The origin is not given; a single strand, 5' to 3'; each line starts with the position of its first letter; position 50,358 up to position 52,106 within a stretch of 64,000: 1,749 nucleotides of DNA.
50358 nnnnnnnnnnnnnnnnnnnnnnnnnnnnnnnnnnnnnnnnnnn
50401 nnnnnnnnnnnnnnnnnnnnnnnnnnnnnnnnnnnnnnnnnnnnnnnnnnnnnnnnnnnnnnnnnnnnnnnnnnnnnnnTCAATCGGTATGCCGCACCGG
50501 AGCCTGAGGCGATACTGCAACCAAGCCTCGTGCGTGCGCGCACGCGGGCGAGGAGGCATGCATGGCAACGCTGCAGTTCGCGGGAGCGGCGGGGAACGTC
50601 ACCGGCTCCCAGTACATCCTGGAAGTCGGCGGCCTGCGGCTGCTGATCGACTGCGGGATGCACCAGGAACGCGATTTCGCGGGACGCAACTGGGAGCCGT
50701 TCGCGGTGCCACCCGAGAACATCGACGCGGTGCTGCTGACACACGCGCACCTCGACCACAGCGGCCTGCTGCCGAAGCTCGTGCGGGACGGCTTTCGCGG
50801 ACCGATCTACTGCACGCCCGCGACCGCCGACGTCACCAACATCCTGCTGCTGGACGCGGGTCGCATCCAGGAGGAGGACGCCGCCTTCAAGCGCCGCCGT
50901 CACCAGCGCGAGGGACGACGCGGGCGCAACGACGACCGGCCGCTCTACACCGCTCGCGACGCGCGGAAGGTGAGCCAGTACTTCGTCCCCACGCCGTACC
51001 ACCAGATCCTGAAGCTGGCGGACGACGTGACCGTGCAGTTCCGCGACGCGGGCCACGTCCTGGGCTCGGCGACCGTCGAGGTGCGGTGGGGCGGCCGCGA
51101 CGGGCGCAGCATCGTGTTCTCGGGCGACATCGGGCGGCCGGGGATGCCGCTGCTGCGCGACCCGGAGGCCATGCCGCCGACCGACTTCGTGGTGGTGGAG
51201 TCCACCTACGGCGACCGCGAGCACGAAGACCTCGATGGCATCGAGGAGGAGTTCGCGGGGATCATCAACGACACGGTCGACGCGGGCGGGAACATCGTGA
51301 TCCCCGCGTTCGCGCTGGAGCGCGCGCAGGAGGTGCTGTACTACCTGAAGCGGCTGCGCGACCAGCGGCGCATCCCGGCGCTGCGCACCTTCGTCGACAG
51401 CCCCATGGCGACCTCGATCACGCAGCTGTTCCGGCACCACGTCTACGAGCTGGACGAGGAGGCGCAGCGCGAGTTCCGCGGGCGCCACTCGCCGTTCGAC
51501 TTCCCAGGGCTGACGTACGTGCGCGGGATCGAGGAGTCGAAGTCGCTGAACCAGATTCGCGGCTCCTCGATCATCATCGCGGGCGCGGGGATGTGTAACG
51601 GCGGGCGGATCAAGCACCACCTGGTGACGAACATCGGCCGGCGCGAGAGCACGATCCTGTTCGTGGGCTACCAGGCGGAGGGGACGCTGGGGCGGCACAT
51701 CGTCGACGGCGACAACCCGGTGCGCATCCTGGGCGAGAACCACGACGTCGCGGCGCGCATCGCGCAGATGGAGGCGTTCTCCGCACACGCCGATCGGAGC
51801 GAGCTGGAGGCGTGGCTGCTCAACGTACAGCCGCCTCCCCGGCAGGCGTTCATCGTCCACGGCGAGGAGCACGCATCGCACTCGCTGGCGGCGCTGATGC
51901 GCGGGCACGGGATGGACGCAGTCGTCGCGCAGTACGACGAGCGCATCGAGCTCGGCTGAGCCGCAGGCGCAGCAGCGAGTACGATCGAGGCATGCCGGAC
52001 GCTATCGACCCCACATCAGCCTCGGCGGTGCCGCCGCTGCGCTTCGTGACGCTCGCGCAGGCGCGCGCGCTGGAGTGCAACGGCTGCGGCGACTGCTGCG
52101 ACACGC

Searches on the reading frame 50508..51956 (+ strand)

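Call 19: search_protein_families(library=pfam, proteins=[window:50508-51956:+])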
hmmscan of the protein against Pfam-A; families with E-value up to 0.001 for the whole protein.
window:50508-51956:+ (483 aa): 6 families
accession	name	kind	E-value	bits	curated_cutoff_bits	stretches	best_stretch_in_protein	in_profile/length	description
PF10996.14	Beta-Casp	-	2.4e-37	128.6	27.7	1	273-398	1-120/120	Beta-Casp domain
PF07521.17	RMMBL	-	4.3e-15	55.9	21.6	1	412-473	2-62/63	Zn-dependent metallo-hydrolase RNA specificity domain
PF00753.33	Lactamase_B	-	1.2e-12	48.6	22.7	1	32-114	5-86/196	Metallo-beta-lactamase superfamily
PF12706.13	Lactamase_B_2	-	8.8e-11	42.2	27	1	44-236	2-169/200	Beta-lactamase superfamily domain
PF16661.11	Lactamase_B_6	-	2.5e-09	37.2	27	1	37-192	1-149/193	Metallo-beta-lactamase superfamily domain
PF23023.1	Anti-Pycsar_Apyc1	-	0.00086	19.3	50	0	37-87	24-69/250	Anti-Pycsar protein Apyc1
